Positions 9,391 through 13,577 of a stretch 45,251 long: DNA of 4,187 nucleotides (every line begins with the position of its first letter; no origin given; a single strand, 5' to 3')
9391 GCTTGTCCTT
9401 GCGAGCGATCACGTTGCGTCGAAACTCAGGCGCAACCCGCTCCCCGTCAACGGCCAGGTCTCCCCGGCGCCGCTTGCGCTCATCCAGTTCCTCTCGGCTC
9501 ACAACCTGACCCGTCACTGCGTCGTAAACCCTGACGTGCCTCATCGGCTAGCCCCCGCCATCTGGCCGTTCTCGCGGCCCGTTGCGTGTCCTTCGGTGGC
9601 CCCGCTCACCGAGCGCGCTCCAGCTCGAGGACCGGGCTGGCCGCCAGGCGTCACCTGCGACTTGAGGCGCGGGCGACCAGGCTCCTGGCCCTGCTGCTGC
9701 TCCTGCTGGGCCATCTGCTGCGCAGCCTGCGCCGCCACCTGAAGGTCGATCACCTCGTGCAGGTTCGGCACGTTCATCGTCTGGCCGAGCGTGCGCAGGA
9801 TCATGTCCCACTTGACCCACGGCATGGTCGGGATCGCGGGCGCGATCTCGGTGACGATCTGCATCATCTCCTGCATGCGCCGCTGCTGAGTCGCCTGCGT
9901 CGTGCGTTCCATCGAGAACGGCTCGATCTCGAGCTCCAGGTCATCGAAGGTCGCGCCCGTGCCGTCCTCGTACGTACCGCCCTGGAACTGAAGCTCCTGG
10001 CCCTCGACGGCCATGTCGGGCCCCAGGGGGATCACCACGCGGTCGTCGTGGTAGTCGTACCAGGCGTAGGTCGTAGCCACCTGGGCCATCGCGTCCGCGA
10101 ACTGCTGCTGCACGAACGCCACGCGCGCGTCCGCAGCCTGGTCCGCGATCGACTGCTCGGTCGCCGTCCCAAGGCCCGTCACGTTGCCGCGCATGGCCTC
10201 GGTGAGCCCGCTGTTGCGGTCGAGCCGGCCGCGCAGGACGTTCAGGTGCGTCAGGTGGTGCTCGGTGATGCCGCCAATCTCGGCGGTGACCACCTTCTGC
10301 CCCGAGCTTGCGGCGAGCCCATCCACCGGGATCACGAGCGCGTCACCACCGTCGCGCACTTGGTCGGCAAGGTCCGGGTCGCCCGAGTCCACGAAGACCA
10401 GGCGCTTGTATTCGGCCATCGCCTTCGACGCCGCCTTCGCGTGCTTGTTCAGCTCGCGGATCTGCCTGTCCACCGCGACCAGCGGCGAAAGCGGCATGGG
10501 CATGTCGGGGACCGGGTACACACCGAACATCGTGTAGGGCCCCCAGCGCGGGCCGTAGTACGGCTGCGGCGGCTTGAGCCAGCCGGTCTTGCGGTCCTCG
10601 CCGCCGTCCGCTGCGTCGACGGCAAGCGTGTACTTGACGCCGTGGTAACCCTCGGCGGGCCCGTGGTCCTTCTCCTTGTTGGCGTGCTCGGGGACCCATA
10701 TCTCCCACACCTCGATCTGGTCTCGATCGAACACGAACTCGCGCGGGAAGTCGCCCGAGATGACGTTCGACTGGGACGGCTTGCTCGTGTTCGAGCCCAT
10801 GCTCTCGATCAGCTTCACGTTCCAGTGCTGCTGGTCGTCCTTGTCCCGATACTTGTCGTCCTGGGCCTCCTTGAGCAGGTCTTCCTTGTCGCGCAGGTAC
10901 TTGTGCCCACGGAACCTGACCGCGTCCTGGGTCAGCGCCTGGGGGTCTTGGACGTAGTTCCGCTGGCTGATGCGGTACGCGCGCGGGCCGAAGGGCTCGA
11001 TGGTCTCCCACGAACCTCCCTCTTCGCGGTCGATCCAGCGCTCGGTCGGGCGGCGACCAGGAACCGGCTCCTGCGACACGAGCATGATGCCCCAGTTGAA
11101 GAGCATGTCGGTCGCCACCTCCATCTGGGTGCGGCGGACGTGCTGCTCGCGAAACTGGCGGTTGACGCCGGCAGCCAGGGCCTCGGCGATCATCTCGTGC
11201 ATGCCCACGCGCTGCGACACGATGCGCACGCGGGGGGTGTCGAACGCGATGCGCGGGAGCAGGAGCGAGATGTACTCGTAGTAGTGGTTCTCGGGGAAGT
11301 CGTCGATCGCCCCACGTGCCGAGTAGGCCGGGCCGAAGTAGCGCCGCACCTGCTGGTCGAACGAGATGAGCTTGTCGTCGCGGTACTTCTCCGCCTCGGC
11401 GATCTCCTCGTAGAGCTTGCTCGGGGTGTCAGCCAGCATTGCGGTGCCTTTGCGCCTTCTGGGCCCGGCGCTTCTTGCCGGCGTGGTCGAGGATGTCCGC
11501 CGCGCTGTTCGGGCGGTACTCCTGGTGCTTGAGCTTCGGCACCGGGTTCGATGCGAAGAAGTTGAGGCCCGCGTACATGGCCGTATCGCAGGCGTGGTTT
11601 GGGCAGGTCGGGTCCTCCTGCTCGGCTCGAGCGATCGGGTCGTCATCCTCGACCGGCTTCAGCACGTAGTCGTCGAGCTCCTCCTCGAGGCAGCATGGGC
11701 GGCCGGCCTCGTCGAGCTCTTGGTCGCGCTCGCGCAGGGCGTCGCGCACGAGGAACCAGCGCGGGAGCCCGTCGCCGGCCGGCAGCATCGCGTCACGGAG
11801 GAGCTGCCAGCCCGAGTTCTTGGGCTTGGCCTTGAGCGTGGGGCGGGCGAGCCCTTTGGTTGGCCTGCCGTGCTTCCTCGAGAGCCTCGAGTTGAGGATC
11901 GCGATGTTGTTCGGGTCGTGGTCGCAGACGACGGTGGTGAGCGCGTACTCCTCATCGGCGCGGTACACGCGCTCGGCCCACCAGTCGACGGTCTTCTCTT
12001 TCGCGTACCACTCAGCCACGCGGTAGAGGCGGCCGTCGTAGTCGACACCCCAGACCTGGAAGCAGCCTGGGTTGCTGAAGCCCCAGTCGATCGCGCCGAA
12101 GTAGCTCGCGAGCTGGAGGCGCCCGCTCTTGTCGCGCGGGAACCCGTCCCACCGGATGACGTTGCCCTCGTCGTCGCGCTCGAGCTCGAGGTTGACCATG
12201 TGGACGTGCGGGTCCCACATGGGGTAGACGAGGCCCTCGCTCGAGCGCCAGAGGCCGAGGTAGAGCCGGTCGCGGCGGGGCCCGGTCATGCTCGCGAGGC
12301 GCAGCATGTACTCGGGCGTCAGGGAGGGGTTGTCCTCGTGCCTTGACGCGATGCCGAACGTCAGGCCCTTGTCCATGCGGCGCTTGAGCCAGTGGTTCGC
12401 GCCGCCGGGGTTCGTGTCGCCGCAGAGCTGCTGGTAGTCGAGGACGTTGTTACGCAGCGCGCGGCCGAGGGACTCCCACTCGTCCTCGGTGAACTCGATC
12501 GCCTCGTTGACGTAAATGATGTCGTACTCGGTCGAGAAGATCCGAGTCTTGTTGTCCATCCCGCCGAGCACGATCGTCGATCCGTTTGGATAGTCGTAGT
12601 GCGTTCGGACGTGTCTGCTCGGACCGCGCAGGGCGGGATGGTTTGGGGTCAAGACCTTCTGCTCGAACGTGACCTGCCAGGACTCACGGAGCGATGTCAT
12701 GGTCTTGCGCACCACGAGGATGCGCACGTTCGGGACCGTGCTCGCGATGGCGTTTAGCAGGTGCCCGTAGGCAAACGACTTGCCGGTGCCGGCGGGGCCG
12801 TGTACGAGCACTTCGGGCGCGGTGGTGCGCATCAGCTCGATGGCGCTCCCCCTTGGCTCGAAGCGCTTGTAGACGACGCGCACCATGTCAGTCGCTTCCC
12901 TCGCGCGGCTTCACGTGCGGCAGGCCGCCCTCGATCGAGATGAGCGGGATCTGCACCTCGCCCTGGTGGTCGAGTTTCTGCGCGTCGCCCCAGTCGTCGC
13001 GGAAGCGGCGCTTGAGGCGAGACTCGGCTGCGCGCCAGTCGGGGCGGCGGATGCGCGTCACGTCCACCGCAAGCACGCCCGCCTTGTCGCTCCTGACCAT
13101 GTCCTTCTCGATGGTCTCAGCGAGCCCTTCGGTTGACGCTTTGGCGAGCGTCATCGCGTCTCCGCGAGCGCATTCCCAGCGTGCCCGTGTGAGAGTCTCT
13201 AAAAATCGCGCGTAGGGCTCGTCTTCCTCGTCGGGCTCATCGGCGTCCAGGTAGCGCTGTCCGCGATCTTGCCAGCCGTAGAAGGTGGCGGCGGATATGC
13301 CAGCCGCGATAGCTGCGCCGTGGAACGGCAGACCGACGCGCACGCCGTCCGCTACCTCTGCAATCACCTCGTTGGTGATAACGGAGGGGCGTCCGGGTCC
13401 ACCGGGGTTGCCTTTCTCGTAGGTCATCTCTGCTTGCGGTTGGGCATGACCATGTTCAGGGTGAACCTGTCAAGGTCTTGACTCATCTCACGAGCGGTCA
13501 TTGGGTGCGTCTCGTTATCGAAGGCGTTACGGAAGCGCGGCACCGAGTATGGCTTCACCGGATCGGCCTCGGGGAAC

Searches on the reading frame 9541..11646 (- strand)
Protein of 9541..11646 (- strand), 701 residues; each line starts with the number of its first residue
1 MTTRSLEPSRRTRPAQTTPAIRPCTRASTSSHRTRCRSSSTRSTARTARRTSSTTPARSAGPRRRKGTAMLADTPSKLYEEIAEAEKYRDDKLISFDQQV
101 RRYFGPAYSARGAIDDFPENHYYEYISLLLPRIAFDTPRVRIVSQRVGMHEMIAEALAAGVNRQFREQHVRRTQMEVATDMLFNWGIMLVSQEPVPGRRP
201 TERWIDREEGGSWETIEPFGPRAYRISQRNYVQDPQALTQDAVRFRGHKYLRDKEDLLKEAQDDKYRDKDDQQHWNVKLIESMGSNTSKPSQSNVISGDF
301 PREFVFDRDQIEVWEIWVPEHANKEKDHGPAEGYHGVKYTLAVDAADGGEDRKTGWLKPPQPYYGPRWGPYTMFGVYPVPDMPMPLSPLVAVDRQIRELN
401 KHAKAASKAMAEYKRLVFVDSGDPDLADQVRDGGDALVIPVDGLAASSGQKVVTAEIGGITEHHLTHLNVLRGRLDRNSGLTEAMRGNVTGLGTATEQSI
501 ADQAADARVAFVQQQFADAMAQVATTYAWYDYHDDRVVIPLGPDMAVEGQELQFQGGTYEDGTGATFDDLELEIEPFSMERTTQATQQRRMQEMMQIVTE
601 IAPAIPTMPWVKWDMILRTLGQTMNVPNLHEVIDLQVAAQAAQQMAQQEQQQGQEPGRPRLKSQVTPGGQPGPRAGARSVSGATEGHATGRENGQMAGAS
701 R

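Call 10: search_protein_families(library=phrogs, proteins=[window:9541-11646:-], max_evalue=0.001)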
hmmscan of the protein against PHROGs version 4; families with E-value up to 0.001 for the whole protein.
window:9541-11646:- (701 aa): 1 family
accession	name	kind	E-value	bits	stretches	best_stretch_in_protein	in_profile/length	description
phrog_332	-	connector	1.2e-07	31.5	1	154-655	107-529/560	head-tail adaptor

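Call 12: search_dna_similar(query=window:9541-11646:-, collection=phages, mode=protein, max_rows=15)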
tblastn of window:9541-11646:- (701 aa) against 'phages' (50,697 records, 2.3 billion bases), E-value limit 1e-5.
No match.

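Call 110: find_related_loci(query=window:9541-11646:-, collection=viral_contigs, flank=10000)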
Query window:9541-11646:- (701 aa) in viral_contigs; peptide patterns used: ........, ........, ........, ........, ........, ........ (x = any residue, [..] = any of these).
9 stretches matched a pattern; 4 encode a relative of the query (tblastn E <= 1e-3); 4 distinct loci.
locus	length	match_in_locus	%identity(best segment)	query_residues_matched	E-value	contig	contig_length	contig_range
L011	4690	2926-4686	41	75-691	1e-146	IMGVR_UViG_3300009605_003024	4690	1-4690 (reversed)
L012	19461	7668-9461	41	67-686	7e-139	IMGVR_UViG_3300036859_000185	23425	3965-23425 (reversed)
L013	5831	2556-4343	34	69-682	6e-99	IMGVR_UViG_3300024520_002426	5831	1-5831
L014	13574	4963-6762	28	66-635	9e-75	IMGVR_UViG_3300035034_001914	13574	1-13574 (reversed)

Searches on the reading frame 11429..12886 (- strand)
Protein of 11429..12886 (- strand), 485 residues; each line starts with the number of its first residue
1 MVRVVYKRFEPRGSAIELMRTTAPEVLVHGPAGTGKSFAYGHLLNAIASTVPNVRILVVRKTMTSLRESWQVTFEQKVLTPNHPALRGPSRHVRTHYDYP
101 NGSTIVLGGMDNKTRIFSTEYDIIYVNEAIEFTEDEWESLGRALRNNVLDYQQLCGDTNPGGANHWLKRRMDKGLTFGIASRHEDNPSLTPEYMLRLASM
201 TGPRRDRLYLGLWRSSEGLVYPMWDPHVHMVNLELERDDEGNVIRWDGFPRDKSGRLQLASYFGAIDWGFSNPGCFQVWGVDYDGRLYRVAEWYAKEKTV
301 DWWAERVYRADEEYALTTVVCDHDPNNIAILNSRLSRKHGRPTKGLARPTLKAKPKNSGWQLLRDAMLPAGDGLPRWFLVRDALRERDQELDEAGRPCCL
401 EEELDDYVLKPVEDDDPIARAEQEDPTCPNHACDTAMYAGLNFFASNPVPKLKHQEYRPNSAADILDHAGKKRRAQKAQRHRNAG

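Call 10: search_protein_families(library=phrogs, proteins=[window:11429-12886:-], max_evalue=0.001)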
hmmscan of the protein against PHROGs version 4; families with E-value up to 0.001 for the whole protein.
window:11429-12886:- (485 aa): 4 families
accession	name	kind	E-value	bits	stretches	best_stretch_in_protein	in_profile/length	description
phrog_2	-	head and packaging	3.6e-36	126.2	1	8-447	263-596/807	terminase large subunit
phrog_3717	-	head and packaging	1.1e-15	58.9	1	19-229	19-240/277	terminase large subunit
phrog_979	-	head and packaging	2.4e-14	53.9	1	12-172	155-353/642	terminase large subunit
phrog_5653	-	head and packaging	2.8e-06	28.2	1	260-333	30-104/199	terminase large subunit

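Call 11: search_dna_similar(query=window:11429-12886:-, collection=phages, mode=protein, max_rows=15)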
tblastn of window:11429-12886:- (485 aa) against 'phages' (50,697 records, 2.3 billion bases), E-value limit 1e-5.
Records with a match: 289; places in all: 289; records where one place covers at least 80% of the query: 29.
Best place of each record, by identity: <60% 289.
By first word of the organism name: Streptomyces 53; Streptococcus 48; Clostridium 34; Listeria 16; Arthrobacter 13; Enterococcus 11; Haloarcula 10; Bacillus 10; Microbacterium 9; Gordonia 8; and 29 more.
By host as written in the record: Clostridium sporogenes ATCC-15579 30; - 24; Streptomyces sanglieri UNT16F27A 12; Streptomyces venezuelae ATCC 10712 11; Streptomyces griseus ATCC 10137 7; Haloarcula californiae 7; Streptomyces griseus subsp. griseus ATCC 10137 6; Arthrobacter sp. ATCC 21022 6; and 108 more.
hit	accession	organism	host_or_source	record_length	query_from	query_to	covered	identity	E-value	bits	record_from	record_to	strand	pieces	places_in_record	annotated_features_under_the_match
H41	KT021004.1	Thermobifida phage P1312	Thermobifida fusca NTU22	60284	9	438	89%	36.8%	4e-67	239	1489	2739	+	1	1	terminase large subunit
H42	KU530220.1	Streptomyces phage Xkcd426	Streptomyces griseus subsp. griseus ...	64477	5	439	90%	34.9%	2e-55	205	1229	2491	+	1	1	terminase | hypothetical protein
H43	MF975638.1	Streptomyces phage Abt2graduatex2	Streptomyces griseus ATCC 10137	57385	2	439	90%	32.8%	6e-48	183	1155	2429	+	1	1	terminase | hypothetical protein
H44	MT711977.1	Streptomyces phage Dagobah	Streptomyces coelicolor M600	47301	8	408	83%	35.8%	2e-69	246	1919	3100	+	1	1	terminase large subunit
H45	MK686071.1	Streptomyces phage Mischief19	Streptomyces mirabilis NRRL B-2400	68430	9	463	94%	31.3%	9e-47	180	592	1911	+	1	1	2: terminase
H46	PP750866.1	Streptomyces phage Geonosis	Streptomyces griseus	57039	3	439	90%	32.2%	5e-46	177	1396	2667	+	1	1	terminase large subunit | Rnase E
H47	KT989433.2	Streptomyces phage phiSAJS1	Streptomyces avermitilis ATCC 31267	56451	9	439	89%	32.2%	6e-51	192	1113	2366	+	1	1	terminase large subunit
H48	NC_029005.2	Streptomyces phage phiSAJS1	Streptomyces avermitilis ATCC 31267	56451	9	439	89%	32.2%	6e-51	192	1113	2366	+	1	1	terminase large subunit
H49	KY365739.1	Streptomyces phage BabyGotBac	Streptomyces griseus ATCC 10137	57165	9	439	89%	31.7%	8e-45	174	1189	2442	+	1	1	terminase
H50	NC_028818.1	Streptomyces phage TP1604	Streptomyces griseus subsp. griseus ...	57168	9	439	89%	31.7%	8e-45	174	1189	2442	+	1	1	terminase large subunit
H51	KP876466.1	Streptomyces phage TP1604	Streptomyces griseus subsp. griseus ...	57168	9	439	89%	31.7%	8e-45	174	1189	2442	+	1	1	terminase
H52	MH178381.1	Streptomyces phage BayC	Streptomyces griseus ATCC 10137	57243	9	439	89%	31.7%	9e-45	174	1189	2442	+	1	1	3: terminase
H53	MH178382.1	Streptomyces phage Salete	Streptomyces griseus ATCC 10137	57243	9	439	89%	31.7%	9e-45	174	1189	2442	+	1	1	3: terminase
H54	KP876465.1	Streptomyces phage YDN12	Streptomyces griseus subsp. griseus ...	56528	9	439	89%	31.7%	1e-44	174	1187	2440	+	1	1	terminase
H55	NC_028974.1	Streptomyces phage YDN12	Streptomyces griseus subsp. griseus ...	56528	9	439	89%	31.7%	1e-44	174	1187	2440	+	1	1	terminase large subunit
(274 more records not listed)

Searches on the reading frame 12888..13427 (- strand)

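Call 10: search_protein_families(library=phrogs, proteins=[window:12888-13427:-], max_evalue=0.001)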
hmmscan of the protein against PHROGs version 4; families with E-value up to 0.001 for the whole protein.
window:12888-13427:- (179 aa): 2 families
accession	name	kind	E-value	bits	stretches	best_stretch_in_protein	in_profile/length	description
phrog_4102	-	head and packaging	3.8e-19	70.5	2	12-96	10-89/166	terminase small subunit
phrog_309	-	head and packaging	0.00018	22.6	1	43-162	167-266/319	terminase small subunit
